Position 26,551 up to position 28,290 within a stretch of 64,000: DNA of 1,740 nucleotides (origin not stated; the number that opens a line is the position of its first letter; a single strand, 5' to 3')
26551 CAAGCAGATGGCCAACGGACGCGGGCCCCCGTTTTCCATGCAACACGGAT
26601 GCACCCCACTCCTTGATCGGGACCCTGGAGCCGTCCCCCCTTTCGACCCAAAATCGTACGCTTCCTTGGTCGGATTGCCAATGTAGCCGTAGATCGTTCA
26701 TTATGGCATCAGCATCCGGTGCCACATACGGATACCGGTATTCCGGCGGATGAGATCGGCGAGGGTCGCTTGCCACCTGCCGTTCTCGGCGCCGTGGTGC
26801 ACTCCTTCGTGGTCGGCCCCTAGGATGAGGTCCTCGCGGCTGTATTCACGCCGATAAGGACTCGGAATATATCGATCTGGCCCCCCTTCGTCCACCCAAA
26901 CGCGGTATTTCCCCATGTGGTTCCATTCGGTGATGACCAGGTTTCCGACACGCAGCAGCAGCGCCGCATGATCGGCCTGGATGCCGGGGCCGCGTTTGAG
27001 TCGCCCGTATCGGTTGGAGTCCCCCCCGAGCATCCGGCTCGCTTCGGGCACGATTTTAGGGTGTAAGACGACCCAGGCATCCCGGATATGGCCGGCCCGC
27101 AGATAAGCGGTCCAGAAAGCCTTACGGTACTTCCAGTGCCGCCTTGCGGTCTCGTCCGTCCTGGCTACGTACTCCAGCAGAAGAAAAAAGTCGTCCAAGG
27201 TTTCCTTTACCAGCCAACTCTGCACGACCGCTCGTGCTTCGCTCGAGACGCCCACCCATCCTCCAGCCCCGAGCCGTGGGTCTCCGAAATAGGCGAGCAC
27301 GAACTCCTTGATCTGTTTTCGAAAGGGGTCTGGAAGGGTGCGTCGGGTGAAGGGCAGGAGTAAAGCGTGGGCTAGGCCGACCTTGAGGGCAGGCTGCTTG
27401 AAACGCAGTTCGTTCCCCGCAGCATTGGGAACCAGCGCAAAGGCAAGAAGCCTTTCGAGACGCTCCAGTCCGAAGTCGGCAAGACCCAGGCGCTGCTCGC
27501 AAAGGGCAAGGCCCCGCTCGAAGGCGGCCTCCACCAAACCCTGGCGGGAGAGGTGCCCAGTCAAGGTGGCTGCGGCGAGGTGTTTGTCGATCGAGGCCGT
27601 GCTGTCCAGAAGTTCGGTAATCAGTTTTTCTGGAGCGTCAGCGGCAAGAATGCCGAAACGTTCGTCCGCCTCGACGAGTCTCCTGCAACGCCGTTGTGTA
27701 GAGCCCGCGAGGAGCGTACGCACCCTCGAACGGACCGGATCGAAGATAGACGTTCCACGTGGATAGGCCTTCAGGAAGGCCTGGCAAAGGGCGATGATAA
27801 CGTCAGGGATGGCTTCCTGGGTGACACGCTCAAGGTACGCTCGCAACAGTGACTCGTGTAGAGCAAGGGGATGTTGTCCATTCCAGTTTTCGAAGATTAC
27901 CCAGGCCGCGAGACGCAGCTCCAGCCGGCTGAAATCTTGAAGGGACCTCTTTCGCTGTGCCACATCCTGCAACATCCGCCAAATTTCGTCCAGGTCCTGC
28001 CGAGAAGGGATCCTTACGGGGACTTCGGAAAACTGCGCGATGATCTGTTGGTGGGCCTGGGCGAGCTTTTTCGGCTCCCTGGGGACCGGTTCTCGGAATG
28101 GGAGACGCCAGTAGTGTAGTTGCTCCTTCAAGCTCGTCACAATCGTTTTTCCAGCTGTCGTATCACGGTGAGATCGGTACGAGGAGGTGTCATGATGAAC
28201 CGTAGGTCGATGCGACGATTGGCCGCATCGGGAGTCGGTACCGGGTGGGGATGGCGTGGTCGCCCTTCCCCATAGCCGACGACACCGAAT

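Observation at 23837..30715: Complete four-gene type I Zorya anti-phage system (zorABCD)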

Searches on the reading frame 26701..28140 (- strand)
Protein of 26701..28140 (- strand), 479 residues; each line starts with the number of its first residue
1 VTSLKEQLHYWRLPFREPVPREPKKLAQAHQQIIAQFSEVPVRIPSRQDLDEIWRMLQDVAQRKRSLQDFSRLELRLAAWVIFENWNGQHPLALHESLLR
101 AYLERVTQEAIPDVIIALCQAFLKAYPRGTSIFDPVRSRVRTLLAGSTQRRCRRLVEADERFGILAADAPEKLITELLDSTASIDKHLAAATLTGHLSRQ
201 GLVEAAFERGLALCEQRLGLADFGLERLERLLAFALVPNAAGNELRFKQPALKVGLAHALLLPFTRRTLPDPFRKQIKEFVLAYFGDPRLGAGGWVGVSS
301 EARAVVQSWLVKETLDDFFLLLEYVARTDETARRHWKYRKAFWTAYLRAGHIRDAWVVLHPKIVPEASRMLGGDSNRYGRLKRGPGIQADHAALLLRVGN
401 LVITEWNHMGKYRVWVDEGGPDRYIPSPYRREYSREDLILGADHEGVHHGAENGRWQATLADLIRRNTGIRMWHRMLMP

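Call 4: search_protein_families(library=padloc, proteins=[window:26701-28140:-])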
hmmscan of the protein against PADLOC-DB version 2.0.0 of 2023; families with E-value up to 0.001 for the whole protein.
window:26701-28140:- (479 aa): 12 families
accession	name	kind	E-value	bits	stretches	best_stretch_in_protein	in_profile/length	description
PDLC00622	ZorC1|ZorC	-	4.2e-117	389.9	1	2-472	2-459/462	EH signature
PDLC00626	ZorC1|ZorC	-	3.4e-61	205.9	1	2-474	3-453/458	EH signature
PDLC00621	ZorC1|ZorC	-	1e-57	194.4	1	48-474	47-464/467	EH signature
PDLC00620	ZorC1|ZorC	-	1.1e-34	118.3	1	95-471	47-417/432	EH signature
PDLC00619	ZorC1|ZorC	-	2.4e-28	97.1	1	12-459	10-432/437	EH signature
PDLC00625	ZorC1|ZorC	-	3e-08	30.8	1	274-411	273-409/551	EH signature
PDLC00617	ZorC1|ZorC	-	4.4e-08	30.7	1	53-363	48-346/483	EH signature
PDLC00616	ZorC1|ZorC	-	4.7e-08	30.1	1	274-444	276-444/575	EH signature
PDLC00613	ZorC1|ZorC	-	7.9e-08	29.5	1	269-409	265-399/570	EH signature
PDLC00623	ZorC1|ZorC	-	8.9e-08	29.2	1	278-439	269-434/687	EH signature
PDLC00624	ZorC1|ZorC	-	2.8e-06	24.5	1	261-411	261-406/560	EH signature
PDLC00614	ZorC1|ZorC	-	6.7e-06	23.1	1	273-411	271-400/465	EH signature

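Call 5: search_protein_families(library=pfam, proteins=[window:26701-28140:-])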
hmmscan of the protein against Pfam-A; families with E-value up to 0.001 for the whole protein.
window:26701-28140:- (479 aa): 1 family
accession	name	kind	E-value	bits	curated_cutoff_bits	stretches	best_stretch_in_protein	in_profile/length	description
PF15611.11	EH_Signature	-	6.7e-38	131.5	27.5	1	60-440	33-382/423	EH_Signature domain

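Call 15: search_solved_structures(query=window:26701-28140:-, max_evalue=0.01, show_alignments=1)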
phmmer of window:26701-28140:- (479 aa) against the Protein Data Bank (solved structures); distinct sequences matched with E-value up to 0.01: 0.

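Call 17: find_encoding_contigs(protein=window:26701-28140:-, flank=10000, max_places=6)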
Protein window:26701-28140:- (479 aa): 1 contig read that carries it; 1 place shown.
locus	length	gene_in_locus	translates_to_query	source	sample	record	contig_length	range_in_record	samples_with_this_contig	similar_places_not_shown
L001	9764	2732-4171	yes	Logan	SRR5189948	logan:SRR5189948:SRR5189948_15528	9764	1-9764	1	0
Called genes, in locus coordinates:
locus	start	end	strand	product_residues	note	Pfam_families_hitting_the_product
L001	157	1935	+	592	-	PF28082:ZorA-like_t1, PF07889:DUF1664 (faint), PF04513:Baculo_PEP_C (faint)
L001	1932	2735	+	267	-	PF00691:OmpA (faint)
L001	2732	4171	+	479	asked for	PF15611:EH_Signature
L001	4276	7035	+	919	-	PF04851:ResIII (weak), PF00176:SNF2-rel_dom, PF00270:DEAD (weak), PF00271:Helicase_C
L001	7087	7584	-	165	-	-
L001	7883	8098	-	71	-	PF15919:HicB_lk_antitox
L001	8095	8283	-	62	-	PF07927:HicA_toxin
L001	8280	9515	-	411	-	PF00589:Phage_integrase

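Call 35: search_protein_families(library=ncbifam, proteins=[window:26701-28140:-], max_evalue=0.001)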
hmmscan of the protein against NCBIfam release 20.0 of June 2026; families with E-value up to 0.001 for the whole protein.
window:26701-28140:- (479 aa): 1 family
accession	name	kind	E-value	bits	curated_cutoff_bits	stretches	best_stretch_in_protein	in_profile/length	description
NF041789.2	anti-phage_ZorC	equivalog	4e-05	22.3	490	1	273-410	271-403/551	type I Zorya anti-phage system protein ZorC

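Call 39: find_homologous_proteins(query=window:26701-28140:-, max_evalue=0.00001)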
Query window:26701-28140:- (479 aa): 22 proteins with E <= 0.00001 among 8000 candidates.
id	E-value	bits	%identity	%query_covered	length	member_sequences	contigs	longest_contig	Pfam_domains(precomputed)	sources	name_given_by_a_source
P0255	0.0e+0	1091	100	100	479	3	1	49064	PF15611.12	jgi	-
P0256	1.2e-118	415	43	97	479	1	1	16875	PF15611.12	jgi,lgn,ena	-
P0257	7.6e-115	403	44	100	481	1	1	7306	PF15611.12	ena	-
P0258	2.2e-108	381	46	94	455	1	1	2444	PF15611.12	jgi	jgi:hypothetical protein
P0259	3.9e-105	371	41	100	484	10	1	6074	PF15611.12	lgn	-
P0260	3.6e-92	328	40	100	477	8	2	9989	PF15611.12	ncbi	-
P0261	9.7e-87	310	39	96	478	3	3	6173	PF15611.12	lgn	-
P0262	4.1e-83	298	39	100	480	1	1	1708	PF15611.12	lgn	-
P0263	6.5e-81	291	37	92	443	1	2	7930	PF15611.12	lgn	-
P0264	3.5e-79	285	37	96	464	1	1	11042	PF15611.12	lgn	-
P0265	1.1e-78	283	40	96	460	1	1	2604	PF15611.12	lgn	-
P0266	4.2e-78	281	37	99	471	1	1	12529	PF15611.12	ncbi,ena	-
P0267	9.4e-77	277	41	90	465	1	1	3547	PF15611.12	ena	-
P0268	2.7e-72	262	36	98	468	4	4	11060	PF15611.12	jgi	jgi:hypothetical protein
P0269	3.0e-72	262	39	90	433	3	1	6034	PF15611.12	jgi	jgi:hypothetical protein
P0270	5.1e-72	261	37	90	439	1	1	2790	PF15611.12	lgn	-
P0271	1.1e-71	260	37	90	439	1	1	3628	PF15611.12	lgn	-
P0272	5.2e-71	258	37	90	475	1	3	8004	PF15611.12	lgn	-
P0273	1.3e-70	257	38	86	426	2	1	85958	PF15611.12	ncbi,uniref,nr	ncbi:EH signature domain-containing protein [uncultured Thiohalocapsa sp.]|uniref:EH signature domai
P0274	1.3e-36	145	37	65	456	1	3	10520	PF15611.12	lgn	-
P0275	3.8e-29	120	30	97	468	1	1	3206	PF15611.12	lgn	-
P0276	2.2e-26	111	32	86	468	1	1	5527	PF15611.12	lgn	-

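Call 45: search_solved_structures(query=A2, max_evalue=1, show_alignments=2)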
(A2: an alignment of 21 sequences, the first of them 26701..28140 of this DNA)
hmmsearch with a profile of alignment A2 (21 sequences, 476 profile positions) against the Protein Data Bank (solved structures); distinct sequences matched with E-value up to 1: 4.
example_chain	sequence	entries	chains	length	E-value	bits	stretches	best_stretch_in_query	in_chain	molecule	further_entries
8r68_A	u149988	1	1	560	1.2e-08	37.5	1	27-409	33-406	Zorya protein ZorC EH domain-containing protein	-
5fd9_A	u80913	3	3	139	0.32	13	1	133-246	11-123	Vacuolar-sorting protein SNF7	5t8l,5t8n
5fd7_A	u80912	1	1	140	0.33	13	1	133-246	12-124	Vacuolar-sorting protein SNF7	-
8wb6_A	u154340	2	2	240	0.55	12.2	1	133-247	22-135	SNF7 isoform 1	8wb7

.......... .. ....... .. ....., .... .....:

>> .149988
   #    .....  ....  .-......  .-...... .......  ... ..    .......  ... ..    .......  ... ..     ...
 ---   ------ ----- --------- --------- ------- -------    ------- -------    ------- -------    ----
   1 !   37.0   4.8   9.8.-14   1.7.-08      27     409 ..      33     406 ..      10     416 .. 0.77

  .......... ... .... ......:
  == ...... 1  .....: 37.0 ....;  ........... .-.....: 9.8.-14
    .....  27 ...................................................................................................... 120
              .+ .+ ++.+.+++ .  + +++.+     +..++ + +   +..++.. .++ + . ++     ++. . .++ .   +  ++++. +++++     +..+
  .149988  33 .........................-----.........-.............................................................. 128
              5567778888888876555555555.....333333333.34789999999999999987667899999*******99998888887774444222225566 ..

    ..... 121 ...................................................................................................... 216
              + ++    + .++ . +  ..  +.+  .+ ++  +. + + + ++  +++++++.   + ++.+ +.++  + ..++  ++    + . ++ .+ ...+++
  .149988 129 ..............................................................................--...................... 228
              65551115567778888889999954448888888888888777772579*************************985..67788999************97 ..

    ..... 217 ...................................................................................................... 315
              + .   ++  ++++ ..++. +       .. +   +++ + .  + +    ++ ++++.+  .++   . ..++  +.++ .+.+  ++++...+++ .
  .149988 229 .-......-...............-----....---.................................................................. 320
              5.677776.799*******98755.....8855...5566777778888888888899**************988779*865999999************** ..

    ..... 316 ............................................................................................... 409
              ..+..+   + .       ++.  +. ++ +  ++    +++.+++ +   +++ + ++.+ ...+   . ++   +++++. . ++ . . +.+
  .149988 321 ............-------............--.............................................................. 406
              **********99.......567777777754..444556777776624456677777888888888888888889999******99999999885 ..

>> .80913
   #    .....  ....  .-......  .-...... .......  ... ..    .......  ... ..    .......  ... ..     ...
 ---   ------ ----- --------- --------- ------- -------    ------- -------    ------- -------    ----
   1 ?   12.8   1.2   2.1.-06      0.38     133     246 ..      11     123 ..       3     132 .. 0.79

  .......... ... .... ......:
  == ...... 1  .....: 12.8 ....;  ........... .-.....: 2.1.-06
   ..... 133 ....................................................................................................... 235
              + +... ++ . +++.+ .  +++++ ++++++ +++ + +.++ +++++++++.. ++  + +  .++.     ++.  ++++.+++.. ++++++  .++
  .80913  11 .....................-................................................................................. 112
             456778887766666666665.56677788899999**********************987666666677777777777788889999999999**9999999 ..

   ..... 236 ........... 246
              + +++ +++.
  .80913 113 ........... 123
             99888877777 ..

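Call 54: predict_structure(alignment_id=A2)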
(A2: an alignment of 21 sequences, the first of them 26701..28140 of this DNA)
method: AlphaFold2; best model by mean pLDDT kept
length: 479 residues; sequences in the alignment: 21
mean_pLDDT: 88.5   pTM: 0.82
mean pLDDT of the five models: 88.5, 88.0, 87.2, 87.0, 86.2
residues with pLDDT >= 90: 345; 70-90: 86; 50-70: 35; < 50: 13
segments of 3 or more residues with pLDDT < 50: 11-18, 36-38
pLDDT, mean of each block of 10 residues (from residue 1): 54 47 63 53 80 95 91 94 90 93 94 95 92 95 94 94 96 97 93 91 97 95 95 89 85 97 94 96 92 91 95 92 84 86 95 94 82 77 89 94 89 88 87 94 89 90 96 92
secondary structure, 60 per line:
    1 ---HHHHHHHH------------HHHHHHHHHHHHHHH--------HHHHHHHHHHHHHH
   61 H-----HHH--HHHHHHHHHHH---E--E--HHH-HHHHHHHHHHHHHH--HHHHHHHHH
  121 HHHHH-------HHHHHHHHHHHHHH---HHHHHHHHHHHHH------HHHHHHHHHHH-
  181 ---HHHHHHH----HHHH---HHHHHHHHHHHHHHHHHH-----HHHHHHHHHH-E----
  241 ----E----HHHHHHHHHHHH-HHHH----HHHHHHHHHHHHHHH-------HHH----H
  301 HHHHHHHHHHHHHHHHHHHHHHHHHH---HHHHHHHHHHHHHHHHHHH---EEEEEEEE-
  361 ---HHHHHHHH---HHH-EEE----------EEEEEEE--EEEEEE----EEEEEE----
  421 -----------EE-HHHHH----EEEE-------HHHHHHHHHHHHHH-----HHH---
elements in order: H4-11 H24-38 H47-61 H72-82 H96-109 H112-125 H133-146 H150-162 H169-179 H184-190 H195-198 H202-219 H225-234 H250-261 H263-266 H271-285 H300-326 H330-348 E352-359 H364-371 E379-381 E392-398 E401-406 E411-416 H435-439 E444-447 H455-468

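Call 60: fold_search(model_id=the predicted structure, library=pdb)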
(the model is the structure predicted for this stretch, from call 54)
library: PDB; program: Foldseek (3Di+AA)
matches with E <= 10: 441; with E <= 0.001: 1
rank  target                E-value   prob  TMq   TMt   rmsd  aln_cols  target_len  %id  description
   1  8r68                  4.8e-06  1.00  0.52  0.62   6.5       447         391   16  Zorya anti-bacteriophage defense system ZorC WT (released 2024-12-04)
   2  5h7c_C                5.1e-02  0.57  0.16  0.18  19.3       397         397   12  Crystal structure of a repeat protein with two Protein A-DHR14 repeat modules (released 2017-06-28)
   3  2qmr_C                1.1e-01  0.54  0.21  0.15  15.6       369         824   13  Karyopherin beta2/transportin (released 2007-10-30)
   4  5frp_A                1.3e-01  0.51  0.18  0.14  18.2       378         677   10  Structure of the Pds5-Scc1 complex and implications for cohesin function (released 2016-03-02)
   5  8fnc_10               2.8e-01  0.23  0.17  0.18  17.2       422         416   10  Cryo-EM structure of RNase-treated RESC-C in trypanosomal RNA editing (released 2023-07-19)
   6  2of3                  3.4e-01  0.33  0.17  0.25  11.5       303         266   13  TOG domain structure from C.elegans Zyg9 (released 2007-03-13)
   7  9qpq_J                3.7e-01  0.41  0.20  0.26  15.9       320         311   14  The structure of the COPI leaf bound to GOLPH3 (released 2025-10-22)
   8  2db0_A                4.2e-01  0.41  0.18  0.30  17.6       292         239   13  Crystal structure of PH0542 (released 2006-06-14)
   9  3woz_A                4.2e-01  0.33  0.15  0.25  12.3       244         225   15  Crystal structure of CLASP2 TOG domain (TOG3) (released 2015-05-27)
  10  6r7o_A                4.2e-01  0.25  0.18  0.19  15.0       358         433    7  Crystal structure of the central region of human cohesin subunit STAG1 (released 2019-04-10)
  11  7r6k_8                4.2e-01  0.21  0.17  0.18  17.3       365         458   10  State E2 nucleolar 60S ribosomal intermediate - Model for Noc2/Noc3 region (released 2022-11-09)
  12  2qmr_B                4.6e-01  0.33  0.22  0.15  15.5       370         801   12  Karyopherin beta2/transportin (released 2007-10-30)
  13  5qsm_A                4.8e-01  0.20  0.16  0.17  17.6       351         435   10  PanDDA analysis group deposition -- Crystal Structure of human STAG1 in complex with Z57261895 (released 2019-08-21)
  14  6qld_I                5.3e-01  0.23  0.15  0.19  19.4       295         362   12  Structure of inner kinetochore CCAN-Cenp-A complex (released 2019-10-02)
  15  7dl2_A                5.3e-01  0.18  0.20  0.12  20.9       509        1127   13  Cryo-EM structure of human TSC complex (released 2020-12-16)
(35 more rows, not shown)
